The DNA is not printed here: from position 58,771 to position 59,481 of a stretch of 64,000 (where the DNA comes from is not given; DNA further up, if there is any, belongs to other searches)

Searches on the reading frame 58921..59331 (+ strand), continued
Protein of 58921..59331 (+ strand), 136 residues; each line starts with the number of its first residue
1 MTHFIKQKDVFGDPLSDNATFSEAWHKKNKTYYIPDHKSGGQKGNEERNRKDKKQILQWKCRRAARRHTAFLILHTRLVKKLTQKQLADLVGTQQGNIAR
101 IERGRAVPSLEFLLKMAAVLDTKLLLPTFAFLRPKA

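Call 43: find_homologous_proteins(query=A2, max_evalue=1e-8)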
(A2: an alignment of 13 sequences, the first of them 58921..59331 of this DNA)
Query A2 (13 sequences) (136 aa, profile of the alignment): 862 proteins with E <= 1e-8 among 3490 candidates; the best 120 are listed.
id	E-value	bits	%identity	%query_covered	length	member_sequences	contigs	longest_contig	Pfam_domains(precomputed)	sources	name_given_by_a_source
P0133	4.0e-47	178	59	43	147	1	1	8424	PF12844.14,PF01381.29,PF13560.13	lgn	-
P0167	6.0e-43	164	39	63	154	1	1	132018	PF12844.14,PF01381.29,PF13560.13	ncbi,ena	-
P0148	1.3e-42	163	47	61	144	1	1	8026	PF01381.29,PF13560.13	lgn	-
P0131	3.5e-41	158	52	46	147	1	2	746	PF01381.29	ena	-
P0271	4.4e-41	158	48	47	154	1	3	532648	PF12844.14,PF01381.29,PF13560.13,PF13443.13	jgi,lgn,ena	-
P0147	1.5e-40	156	43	60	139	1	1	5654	PF12844.14,PF01381.29,PF13560.13,PF13443.13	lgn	-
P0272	2.1e-39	152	54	45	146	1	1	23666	PF12844.14,PF01381.29,PF13560.13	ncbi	ncbi:MAG TPA: helix-turn-helix transcriptional regulator [Candidatus Saccharimonadia bacterium]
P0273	2.7e-39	152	48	52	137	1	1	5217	PF12844.14,PF01381.29,PF13560.13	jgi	jgi:transcriptional regulator with XRE-family HTH domain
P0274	3.5e-39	152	45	46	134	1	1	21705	PF01381.29,PF13560.13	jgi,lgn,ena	-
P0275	5.3e-39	151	55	47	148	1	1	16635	PF12844.14,PF01381.29,PF13560.13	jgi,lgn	jgi:transcriptional regulator with XRE-family HTH domain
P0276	1.6e-38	150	44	45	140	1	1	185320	PF12844.14,PF01381.29,PF13560.13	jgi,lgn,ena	-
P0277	1.9e-38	149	49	49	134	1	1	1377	PF12844.14,PF01381.29,PF13560.13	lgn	-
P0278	1.9e-38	149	53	38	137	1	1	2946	PF12844.14,PF01381.29,PF13560.13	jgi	jgi:transcriptional regulator with XRE-family HTH domain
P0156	2.3e-38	149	50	47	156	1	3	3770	PF12844.14,PF01381.29,PF13560.13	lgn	-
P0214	2.6e-38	149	53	46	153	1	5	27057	PF12844.14,PF01381.29,PF13560.13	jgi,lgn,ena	-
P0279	2.7e-38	149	44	59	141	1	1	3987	PF12844.14,PF01381.29,PF13560.13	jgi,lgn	jgi:transcriptional regulator with XRE-family HTH domain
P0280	2.9e-38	149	47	47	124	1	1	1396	PF12844.14,PF01381.29,PF13560.13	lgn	-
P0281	3.0e-38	149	47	59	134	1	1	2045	PF12844.14,PF01381.29,PF13560.13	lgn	-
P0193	4.9e-38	148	52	46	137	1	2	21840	PF12844.14,PF01381.29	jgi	-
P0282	6.3e-38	148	49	45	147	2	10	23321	PF12844.14,PF01381.29,PF13560.13,PF13443.13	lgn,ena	-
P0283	6.5e-38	148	48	45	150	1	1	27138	PF12844.14,PF01381.29,PF13560.13,PF13443.13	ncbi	-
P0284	8.5e-38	147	40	46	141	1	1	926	PF12844.14,PF01381.29,PF13560.13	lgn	-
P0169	1.1e-37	147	54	45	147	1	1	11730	PF01381.29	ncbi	-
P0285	1.1e-37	147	47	47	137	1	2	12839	PF12844.14,PF01381.29,PF13560.13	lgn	-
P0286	1.2e-37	147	39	63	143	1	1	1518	PF12844.14,PF01381.29,PF13560.13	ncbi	-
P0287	1.3e-37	147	45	46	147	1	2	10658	PF12844.14,PF01381.29,PF13560.13,PF13443.13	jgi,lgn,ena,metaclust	metaclust:\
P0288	1.6e-37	146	46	46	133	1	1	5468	PF01381.29,PF13560.13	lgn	-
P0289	1.8e-37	146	46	46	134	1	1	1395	PF12844.14,PF01381.29,PF13560.13,PF13443.13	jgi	jgi:transcriptional regulator with XRE-family HTH domain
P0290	1.8e-37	146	48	47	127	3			PF12844.14,PF01381.29,PF13560.13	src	-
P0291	1.9e-37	146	44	60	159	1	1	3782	PF12844.14,PF01381.29,PF13560.13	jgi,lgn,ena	-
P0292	2.3e-37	146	48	47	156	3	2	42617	PF12844.14,PF01381.29,PF13560.13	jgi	jgi:DNA-binding XRE family transcriptional regulator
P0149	3.6e-37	145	48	60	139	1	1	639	PF12844.14,PF01381.29,PF13560.13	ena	-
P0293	3.9e-37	145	47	47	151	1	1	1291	PF12844.14,PF01381.29,PF13560.13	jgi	jgi:DNA-binding XRE family transcriptional regulator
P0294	4.7e-37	145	46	45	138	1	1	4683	PF01381.29,PF13560.13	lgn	-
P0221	4.8e-37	145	44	59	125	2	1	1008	PF12844.14,PF01381.29,PF13560.13,PF13443.13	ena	-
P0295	5.2e-37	145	49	45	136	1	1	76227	PF12844.14,PF01381.29,PF13560.13,PF13443.13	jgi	jgi:transcriptional regulator with XRE-family HTH domain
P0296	9.1e-37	144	47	46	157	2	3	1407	PF12844.14,PF01381.29,PF13560.13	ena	-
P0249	1.7e-36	143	51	45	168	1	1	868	PF12844.14,PF01381.29,PF13560.13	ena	-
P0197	2.0e-36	143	55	46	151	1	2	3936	PF01381.29,PF13560.13,PF13443.13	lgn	-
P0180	2.3e-36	143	51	46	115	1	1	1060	PF01381.29,PF13560.13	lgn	-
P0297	2.6e-36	142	47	47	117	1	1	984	PF12844.14,PF01381.29,PF13560.13,PF13443.13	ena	-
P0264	6.7e-36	141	46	48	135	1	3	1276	PF12844.14,PF01381.29,PF13560.13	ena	-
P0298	1.2e-35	140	47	49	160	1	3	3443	PF01381.29,PF13560.13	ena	-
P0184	1.3e-35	140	46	49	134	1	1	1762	PF13744.13,PF12844.14,PF01381.29,PF13560.13,PF13443.13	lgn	-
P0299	2.9e-35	139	48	46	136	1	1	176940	PF13744.13,PF12844.14,PF01381.29,PF13560.13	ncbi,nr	ncbi:MAG: putative transcriptional regulator [Patescibacteria group bacterium]|nr:putative transcrip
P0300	7.2e-35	138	45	44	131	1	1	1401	PF12844.14,PF01381.29,PF13560.13,PF13443.13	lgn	-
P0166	1.1e-34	137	49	49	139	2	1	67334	PF12844.14,PF01381.29,PF13560.13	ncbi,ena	-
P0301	1.6e-34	137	52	45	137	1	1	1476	PF01381.29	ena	-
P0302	1.9e-34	136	44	45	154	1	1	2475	PF01381.29,PF13560.13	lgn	-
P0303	3.9e-34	135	39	45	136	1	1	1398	PF12844.14,PF01381.29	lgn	-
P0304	6.6e-34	135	40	61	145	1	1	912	PF01381.29,PF13560.13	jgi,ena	-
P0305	1.1e-33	134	42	46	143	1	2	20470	PF01381.29,PF13560.13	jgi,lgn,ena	-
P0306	1.2e-33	134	45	49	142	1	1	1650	PF13744.13,PF12844.14,PF01381.29,PF13560.13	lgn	-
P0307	1.5e-33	134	45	47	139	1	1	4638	PF12844.14,PF01381.29,PF13560.13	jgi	jgi:transcriptional regulator with XRE-family HTH domain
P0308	5.2e-33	132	44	60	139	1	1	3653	PF12844.14,PF01381.29,PF13560.13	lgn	-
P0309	5.4e-33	132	48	45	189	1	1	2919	PF12844.14,PF01381.29,PF13560.13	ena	-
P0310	1.8e-32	130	43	45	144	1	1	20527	PF12844.14,PF01381.29,PF13560.13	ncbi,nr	ncbi:MAG: helix-turn-helix transcriptional regulator [Candidatus Doudnabacteria bacterium]|nr:helix-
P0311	2.0e-32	130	47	46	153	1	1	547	PF12844.14,PF01381.29,PF13560.13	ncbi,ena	-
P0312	2.2e-32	130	48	48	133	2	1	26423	PF01381.29,PF13560.13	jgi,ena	-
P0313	7.3e-32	128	46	68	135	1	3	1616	PF12844.14,PF01381.29,PF13560.13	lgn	-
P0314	8.7e-32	128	39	47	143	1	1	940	PF12844.14,PF01381.29,PF13560.13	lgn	-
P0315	9.6e-32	128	49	45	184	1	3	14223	PF12844.14,PF01381.29,PF13560.13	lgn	-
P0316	1.0e-31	128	44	47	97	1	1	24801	PF12844.14,PF01381.29,PF13560.13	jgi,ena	-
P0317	1.1e-31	127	51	51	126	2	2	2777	PF12844.14,PF01381.29,PF13560.13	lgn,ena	-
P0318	1.2e-31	127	53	50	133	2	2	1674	PF12844.14,PF01381.29,PF13560.13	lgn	-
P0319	1.8e-31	127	46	67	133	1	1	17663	PF12844.14,PF01381.29,PF13560.13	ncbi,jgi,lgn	ncbi:MAG: helix-turn-helix transcriptional regulator [Candidatus Paceibacterota bacterium]|jgi:trans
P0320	1.9e-31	127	48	47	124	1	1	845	PF12844.14,PF01381.29,PF13560.13,PF13443.13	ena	-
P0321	2.0e-31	127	39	45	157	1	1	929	PF12844.14,PF01381.29,PF13560.13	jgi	-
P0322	2.2e-31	127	49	54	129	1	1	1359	PF12844.14,PF01381.29,PF13560.13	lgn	-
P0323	2.9e-31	126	47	44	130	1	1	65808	PF12844.14,PF01381.29,PF13560.13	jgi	jgi:transcriptional regulator with XRE-family HTH domain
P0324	3.9e-31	126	40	54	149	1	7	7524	PF12844.14,PF01381.29,PF13560.13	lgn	-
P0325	7.8e-31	125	43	47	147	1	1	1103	PF01381.29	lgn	-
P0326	8.3e-31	125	47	44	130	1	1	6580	PF12844.14,PF01381.29,PF13560.13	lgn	-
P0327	1.1e-30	124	49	54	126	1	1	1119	PF12844.14,PF01381.29,PF13560.13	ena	-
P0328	1.1e-30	124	54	50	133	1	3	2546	PF12844.14,PF01381.29,PF13560.13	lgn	-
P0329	1.2e-30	124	45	62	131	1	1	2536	PF12844.14,PF01381.29,PF13560.13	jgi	-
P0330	1.2e-30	124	42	53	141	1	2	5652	PF12844.14,PF01381.29,PF13560.13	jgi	jgi:transcriptional regulator with XRE-family HTH domain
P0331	1.5e-30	124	44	65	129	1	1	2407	PF12844.14,PF01381.29,PF13560.13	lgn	-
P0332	1.8e-30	124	40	44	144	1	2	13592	PF12844.14,PF01381.29,PF13560.13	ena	-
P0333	1.8e-30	124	49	52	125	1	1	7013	PF12844.14,PF01381.29,PF13560.13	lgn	-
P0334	2.6e-30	123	46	66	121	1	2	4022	PF12844.14,PF01381.29,PF13560.13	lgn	-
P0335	3.8e-30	122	44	65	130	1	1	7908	PF12844.14,PF01381.29,PF13560.13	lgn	-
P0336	5.1e-30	122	49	50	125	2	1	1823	PF12844.14,PF01381.29,PF13560.13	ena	-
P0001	5.3e-30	122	100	100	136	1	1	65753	PF12844.14,PF01381.29,PF13560.13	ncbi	-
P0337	9.6e-30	121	53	50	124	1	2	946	PF12844.14,PF01381.29,PF13560.13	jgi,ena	-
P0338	1.0e-29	121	40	44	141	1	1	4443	PF01381.29,PF13560.13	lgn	-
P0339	1.3e-29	121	49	52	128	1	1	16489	PF12844.14,PF01381.29,PF13560.13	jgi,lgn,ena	-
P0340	2.1e-29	120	41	45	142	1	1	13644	PF12844.14,PF01381.29,PF13443.13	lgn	-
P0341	2.4e-29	120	50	50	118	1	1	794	PF12844.14,PF01381.29,PF13560.13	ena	-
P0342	2.5e-29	120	51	49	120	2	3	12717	PF12844.14,PF01381.29,PF13560.13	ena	-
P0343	3.0e-29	120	44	45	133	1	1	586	PF01381.29,PF13560.13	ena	-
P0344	3.8e-29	119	49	40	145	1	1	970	PF12844.14,PF01381.29,PF13560.13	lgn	-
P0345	4.4e-29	119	46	60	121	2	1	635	PF12844.14,PF01381.29,PF13560.13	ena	-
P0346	4.7e-29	119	49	43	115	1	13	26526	PF01381.29,PF13560.13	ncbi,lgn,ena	-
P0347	5.4e-29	119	44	45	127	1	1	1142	PF01381.29,PF13560.13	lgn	-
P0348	5.5e-29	119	49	40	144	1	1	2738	PF01381.29,PF13560.13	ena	-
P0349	5.7e-29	119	47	53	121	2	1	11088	PF12844.14,PF01381.29,PF13560.13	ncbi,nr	ncbi:helix-turn-helix transcriptional regulator [Candidatus Nomurabacteria bacterium]|nr:helix-turn-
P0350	6.6e-29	118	49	52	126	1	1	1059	PF12844.14,PF01381.29,PF13560.13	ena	-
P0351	6.7e-29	118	45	61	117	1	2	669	PF12844.14,PF01381.29,PF13560.13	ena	-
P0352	1.1e-28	118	43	48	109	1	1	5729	PF12844.14,PF01381.29,PF13560.13,PF13443.13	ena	-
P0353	1.4e-28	117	44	45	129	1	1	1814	PF01381.29,PF13560.13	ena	-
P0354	3.5e-28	116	50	49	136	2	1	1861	PF01381.29,PF13560.13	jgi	jgi:ribosome-binding protein aMBF1 (putative translation factor)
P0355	6.9e-28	115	42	42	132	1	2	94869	PF01381.29,PF13560.13,PF13443.13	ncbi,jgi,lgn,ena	ncbi:MAG TPA: helix-turn-helix transcriptional regulator [Candidatus Paceibacterota bacterium]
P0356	7.4e-28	115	44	45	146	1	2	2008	PF12844.14,PF01381.29,PF13560.13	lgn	-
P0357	1.2e-27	114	40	57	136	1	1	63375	PF01381.29,PF13560.13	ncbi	ncbi:MAG: helix-turn-helix domain-containing protein [Candidatus Paceibacterota bacterium]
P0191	1.5e-27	114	52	46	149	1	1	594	PF01381.29,PF13560.13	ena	-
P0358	1.6e-27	114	42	40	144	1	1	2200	PF01381.29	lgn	-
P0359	4.6e-27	112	40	44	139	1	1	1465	PF12844.14,PF01381.29,PF13560.13,PF13443.13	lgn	-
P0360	4.6e-27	112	44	45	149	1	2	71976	PF01381.29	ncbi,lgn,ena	-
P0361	1.4e-26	111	46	39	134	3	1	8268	PF12844.14,PF01381.29,PF13560.13,PF13443.13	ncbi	ncbi:MAG: helix-turn-helix transcriptional regulator [Patescibacteria group bacterium]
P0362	1.6e-26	111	50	40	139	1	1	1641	PF01381.29,PF13560.13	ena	-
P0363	2.0e-26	110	36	49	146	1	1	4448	PF01381.29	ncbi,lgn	-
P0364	5.7e-26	109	49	49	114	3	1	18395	PF12844.14,PF01381.29,PF13560.13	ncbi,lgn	-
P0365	8.0e-25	105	59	40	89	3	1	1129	PF13744.13,PF12844.14,PF01381.29,PF13560.13,PF13443.13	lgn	-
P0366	8.4e-25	105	44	47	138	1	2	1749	PF13744.13,PF01381.29,PF13560.13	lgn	-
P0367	3.0e-24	103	51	33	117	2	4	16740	PF13744.13,PF12844.14,PF01381.29,PF13560.13,PF13443.13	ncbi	-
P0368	5.8e-24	102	46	42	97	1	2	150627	PF13744.13,PF12844.14,PF01381.29,PF13560.13,PF13443.13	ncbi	-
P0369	5.9e-24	102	46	42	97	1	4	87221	PF13744.13,PF12844.14,PF01381.29,PF13560.13,PF13443.13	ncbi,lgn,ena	-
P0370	1.1e-23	102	58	39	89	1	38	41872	PF13744.13,PF12844.14,PF01381.29,PF13560.13,PF13443.13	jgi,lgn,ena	jgi:DNA-binding XRE family transcriptional regulator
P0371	1.1e-23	102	47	42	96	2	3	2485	PF13744.13,PF12844.14,PF01381.29,PF13560.13,PF13443.13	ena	-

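Call 45: find_encoding_contigs(protein=P0133, flank=4000, max_places=2)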
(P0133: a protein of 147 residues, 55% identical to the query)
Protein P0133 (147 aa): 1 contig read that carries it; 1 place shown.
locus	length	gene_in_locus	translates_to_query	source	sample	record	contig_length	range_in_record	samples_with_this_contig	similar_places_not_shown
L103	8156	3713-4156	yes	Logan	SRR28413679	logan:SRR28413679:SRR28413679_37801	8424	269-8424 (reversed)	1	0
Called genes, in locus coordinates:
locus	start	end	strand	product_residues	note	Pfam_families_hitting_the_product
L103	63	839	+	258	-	PF03372:Exo_endo_phos (weak)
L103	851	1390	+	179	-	-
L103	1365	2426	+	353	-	PF13623:SurA_N_2 (weak), PF13624:SurA_N_3, PF13145:Rotamase_2, PF13616:Rotamase_3, PF00639:Rotamase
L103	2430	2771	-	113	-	PF00583:Acetyltransf_1 (weak), PF13508:Acetyltransf_7 (weak)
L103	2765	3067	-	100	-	-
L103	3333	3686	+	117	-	PF05973:Gp49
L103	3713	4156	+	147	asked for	PF13560:HTH_31, PF01381:HTH_3, PF12844:HTH_19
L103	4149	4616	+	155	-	-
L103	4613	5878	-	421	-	PF00817:IMS, PF11799:IMS_C (faint)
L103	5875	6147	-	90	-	-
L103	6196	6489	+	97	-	-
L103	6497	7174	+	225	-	PF02586:SRAP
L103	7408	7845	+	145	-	-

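Call 46: find_encoding_contigs(protein=P0275, flank=4000, max_places=2)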
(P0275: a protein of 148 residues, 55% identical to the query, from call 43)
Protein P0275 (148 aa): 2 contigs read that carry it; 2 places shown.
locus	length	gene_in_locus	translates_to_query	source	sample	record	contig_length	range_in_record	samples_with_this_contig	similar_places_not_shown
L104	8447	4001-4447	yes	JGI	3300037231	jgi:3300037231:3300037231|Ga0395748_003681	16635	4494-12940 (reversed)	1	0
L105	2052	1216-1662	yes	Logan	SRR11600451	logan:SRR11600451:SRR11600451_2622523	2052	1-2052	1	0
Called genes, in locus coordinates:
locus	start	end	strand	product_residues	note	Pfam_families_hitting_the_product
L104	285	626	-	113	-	-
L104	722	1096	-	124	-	-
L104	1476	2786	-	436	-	-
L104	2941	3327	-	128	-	-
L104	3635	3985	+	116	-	PF05973:Gp49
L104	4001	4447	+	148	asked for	PF13560:HTH_31 (weak), PF01381:HTH_3, PF12844:HTH_19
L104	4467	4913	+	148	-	-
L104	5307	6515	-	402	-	-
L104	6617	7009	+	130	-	PF11969:DcpS_C, PF01230:HIT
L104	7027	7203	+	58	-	-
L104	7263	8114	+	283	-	PF13443:HTH_26, PF13560:HTH_31, PF01381:HTH_3, PF00702:Hydrolase (weak), PF13419:HAD_2 (weak)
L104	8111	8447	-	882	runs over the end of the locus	PF00133:tRNA-synt_1, PF09334:tRNA-synt_1g (faint), PF08264:Anticodon_1, PF10458:Val_tRNA-synt_C (weak)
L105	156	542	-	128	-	-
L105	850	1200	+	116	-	PF05973:Gp49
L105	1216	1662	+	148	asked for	PF13560:HTH_31 (weak), PF01381:HTH_3, PF12844:HTH_19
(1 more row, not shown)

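Call 47: find_encoding_contigs(protein=P0214, flank=4000, max_places=2)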
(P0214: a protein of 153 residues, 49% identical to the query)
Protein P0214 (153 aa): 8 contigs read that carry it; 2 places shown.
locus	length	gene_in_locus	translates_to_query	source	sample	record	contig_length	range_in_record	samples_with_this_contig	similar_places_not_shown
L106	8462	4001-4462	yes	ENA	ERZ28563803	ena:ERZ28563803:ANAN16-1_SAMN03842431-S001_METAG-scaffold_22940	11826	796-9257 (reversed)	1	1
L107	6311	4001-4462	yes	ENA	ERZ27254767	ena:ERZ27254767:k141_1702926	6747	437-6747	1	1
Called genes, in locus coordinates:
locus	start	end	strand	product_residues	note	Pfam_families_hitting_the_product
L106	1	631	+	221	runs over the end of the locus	PF04085:MreC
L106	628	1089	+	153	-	-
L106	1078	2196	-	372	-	PF00814:TsaD, PF22521:HypF_C_2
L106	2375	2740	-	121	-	-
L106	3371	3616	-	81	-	-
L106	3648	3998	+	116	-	PF05973:Gp49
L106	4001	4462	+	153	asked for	PF13560:HTH_31, PF01381:HTH_3, PF12844:HTH_19 (weak)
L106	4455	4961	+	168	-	-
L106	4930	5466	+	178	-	PF03592:Terminase_2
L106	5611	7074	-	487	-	PF00089:Trypsin, PF13365:Trypsin_2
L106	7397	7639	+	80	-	-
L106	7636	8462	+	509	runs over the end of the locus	PF00239:Resolvase, PF07508:Recombinase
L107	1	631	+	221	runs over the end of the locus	PF04085:MreC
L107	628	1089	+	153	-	-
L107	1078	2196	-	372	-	PF00814:TsaD, PF22521:HypF_C_2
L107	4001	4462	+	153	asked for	PF13560:HTH_31, PF01381:HTH_3, PF12844:HTH_19 (weak)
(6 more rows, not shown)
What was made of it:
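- One relative sits beside terminase and recombinase genes (call 47).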

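Call 48: find_encoding_contigs(protein=P0319, flank=4000, max_places=2)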
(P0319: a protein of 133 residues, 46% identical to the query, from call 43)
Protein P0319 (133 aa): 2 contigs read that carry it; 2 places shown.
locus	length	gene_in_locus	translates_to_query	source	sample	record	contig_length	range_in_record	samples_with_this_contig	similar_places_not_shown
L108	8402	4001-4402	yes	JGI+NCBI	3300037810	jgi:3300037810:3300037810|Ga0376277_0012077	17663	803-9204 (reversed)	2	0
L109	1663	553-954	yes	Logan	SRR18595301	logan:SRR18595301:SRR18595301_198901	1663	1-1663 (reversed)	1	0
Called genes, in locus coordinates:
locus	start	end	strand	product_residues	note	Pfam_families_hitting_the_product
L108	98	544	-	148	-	-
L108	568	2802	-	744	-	PF00403:HMA, PF08282:Hydrolase_3 (faint), PF00122:E1-E2_ATPase, PF00702:Hydrolase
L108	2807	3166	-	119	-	PF13473:Cupredoxin_1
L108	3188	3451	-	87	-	PF02583:Trns_repr_metal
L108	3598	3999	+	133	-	PF05973:Gp49 (weak)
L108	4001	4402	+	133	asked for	PF12844:HTH_19 (weak), PF13560:HTH_31, PF01381:HTH_3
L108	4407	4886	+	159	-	-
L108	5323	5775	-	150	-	PF01668:SmpB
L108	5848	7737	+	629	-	PF06068:TIP49 (faint), PF00004:AAA, PF17862:AAA_lid_3, PF01434:Peptidase_M41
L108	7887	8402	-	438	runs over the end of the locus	PF00270:DEAD, PF04851:ResIII (weak), PF00271:Helicase_C, PF19833:RecG_dom3_C (weak)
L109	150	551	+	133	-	PF05973:Gp49 (weak)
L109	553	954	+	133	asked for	PF12844:HTH_19 (weak), PF13560:HTH_31, PF01381:HTH_3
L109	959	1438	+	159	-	-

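Call 53: find_encoding_contigs(protein=P0370, flank=2500, max_places=5)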
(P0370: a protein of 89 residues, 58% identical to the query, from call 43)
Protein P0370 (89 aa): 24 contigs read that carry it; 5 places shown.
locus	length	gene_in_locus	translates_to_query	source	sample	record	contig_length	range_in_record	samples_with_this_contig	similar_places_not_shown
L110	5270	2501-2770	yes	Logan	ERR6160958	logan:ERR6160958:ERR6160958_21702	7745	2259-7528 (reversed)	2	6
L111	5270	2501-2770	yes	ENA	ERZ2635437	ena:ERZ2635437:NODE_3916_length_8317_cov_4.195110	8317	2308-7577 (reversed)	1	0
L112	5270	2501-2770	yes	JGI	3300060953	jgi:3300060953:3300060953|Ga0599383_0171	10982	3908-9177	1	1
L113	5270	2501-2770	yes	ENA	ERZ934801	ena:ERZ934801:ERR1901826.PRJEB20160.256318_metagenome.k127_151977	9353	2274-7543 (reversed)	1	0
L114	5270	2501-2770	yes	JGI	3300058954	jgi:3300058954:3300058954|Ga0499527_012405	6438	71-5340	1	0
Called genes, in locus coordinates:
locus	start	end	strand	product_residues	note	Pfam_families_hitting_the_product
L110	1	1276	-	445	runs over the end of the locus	PF02810:SEC-C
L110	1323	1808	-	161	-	-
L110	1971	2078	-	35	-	-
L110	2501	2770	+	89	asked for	PF13744:HTH_37 (weak), PF12844:HTH_19, PF13560:HTH_31, PF01381:HTH_3, PF13443:HTH_26 (weak)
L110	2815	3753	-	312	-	-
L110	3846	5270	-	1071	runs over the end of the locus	-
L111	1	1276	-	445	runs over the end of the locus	PF02810:SEC-C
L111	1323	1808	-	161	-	-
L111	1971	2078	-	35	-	-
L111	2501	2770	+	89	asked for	PF13744:HTH_37 (weak), PF12844:HTH_19, PF13560:HTH_31, PF01381:HTH_3, PF13443:HTH_26 (weak)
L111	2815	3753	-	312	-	-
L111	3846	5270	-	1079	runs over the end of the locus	-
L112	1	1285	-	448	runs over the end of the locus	PF02810:SEC-C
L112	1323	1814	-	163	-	-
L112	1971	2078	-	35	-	-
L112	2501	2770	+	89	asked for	PF13744:HTH_37 (weak), PF12844:HTH_19, PF13560:HTH_31, PF01381:HTH_3, PF13443:HTH_26 (weak)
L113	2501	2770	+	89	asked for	PF13744:HTH_37 (weak), PF12844:HTH_19, PF13560:HTH_31, PF01381:HTH_3, PF13443:HTH_26 (weak)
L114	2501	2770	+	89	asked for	PF13744:HTH_37 (weak), PF12844:HTH_19, PF13560:HTH_31, PF01381:HTH_3, PF13443:HTH_26 (weak)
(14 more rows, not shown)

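Call 56: find_encoding_contigs(protein=P0134, flank=2500, max_places=2)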
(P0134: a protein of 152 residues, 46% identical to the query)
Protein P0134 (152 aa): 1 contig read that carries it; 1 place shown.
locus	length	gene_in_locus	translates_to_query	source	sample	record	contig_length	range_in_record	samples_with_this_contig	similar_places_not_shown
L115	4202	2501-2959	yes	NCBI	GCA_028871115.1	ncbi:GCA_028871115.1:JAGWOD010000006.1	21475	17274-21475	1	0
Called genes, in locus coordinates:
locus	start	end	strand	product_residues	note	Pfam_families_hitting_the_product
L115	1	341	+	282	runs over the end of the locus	-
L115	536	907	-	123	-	-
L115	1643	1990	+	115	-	-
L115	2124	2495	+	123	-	-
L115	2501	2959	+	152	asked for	PF13560:HTH_31 (weak), PF01381:HTH_3, PF12844:HTH_19 (faint)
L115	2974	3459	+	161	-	-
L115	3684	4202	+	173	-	?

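Call 57: find_encoding_contigs(protein=P0136, flank=2500, max_places=2)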
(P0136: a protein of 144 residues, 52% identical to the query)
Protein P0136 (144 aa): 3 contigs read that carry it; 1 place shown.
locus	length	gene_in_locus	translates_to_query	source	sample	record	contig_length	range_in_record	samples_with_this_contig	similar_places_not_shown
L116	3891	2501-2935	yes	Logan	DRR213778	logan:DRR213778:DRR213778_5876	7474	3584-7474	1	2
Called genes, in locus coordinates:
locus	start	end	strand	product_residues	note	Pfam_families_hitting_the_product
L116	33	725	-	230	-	-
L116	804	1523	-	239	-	-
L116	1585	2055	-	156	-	PF07884:VKOR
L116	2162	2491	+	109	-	-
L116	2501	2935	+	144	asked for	PF12844:HTH_19 (weak), PF01381:HTH_3, PF13560:HTH_31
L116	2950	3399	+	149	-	-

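Call 60: find_encoding_contigs(protein=P0216, flank=2500, max_places=2)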
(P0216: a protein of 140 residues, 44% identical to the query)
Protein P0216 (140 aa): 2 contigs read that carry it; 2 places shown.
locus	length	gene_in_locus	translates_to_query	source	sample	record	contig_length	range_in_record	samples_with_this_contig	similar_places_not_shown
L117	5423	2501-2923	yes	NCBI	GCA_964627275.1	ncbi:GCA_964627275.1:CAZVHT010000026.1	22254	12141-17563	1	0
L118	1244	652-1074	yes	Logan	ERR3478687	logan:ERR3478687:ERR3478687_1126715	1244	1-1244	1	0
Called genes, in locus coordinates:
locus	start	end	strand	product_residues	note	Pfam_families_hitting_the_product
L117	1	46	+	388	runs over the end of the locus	-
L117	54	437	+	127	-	PF01258:zf-dskA_traR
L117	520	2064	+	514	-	PF05362:Lon_C (weak), PF13541:ChlI, PF05496:RuvB_N (faint), PF01078:Mg_chelatase, PF00004:AAA (faint), PF07728:AAA_5, PF00493:MCM (weak), PF13335:Mg_chelatase_C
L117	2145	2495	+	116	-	-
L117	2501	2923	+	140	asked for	PF13560:HTH_31, PF01381:HTH_3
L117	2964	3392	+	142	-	-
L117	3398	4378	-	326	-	PF01476:LysM, PF23473:LysM3_LYK4_5 (weak), PF01476:LysM, PF01551:Peptidase_M23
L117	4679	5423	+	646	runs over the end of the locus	PF00580:UvrD-helicase, PF13245:AAA_19, PF01443:Viral_helicase1 (faint), PF13087:AAA_12 (faint), PF13361:UvrD_C, PF13538:UvrD_C_2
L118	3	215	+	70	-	?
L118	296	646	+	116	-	-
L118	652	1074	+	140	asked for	PF13560:HTH_31, PF01381:HTH_3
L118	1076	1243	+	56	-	?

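Call 61: find_encoding_contigs(protein=P0154, flank=2500, max_places=2)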
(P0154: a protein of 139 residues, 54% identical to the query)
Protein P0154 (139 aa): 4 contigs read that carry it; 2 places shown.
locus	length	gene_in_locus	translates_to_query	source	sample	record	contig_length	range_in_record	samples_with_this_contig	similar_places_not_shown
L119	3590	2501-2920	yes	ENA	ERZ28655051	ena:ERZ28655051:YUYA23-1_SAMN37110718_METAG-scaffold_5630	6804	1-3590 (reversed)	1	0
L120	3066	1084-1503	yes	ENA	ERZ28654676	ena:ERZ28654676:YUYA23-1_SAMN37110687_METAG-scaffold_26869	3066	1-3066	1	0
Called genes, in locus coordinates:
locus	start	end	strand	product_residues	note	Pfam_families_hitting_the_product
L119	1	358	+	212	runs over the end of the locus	-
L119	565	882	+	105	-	PF01022:HTH_5, PF12840:HTH_20, PF25212:HVO_A0114 (weak)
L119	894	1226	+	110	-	PF08327:AHSA1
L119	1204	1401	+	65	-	-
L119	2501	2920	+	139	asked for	PF13560:HTH_31, PF01381:HTH_3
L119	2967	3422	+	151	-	-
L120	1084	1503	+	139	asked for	PF13560:HTH_31, PF01381:HTH_3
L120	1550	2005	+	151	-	-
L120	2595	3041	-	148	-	PF01668:SmpB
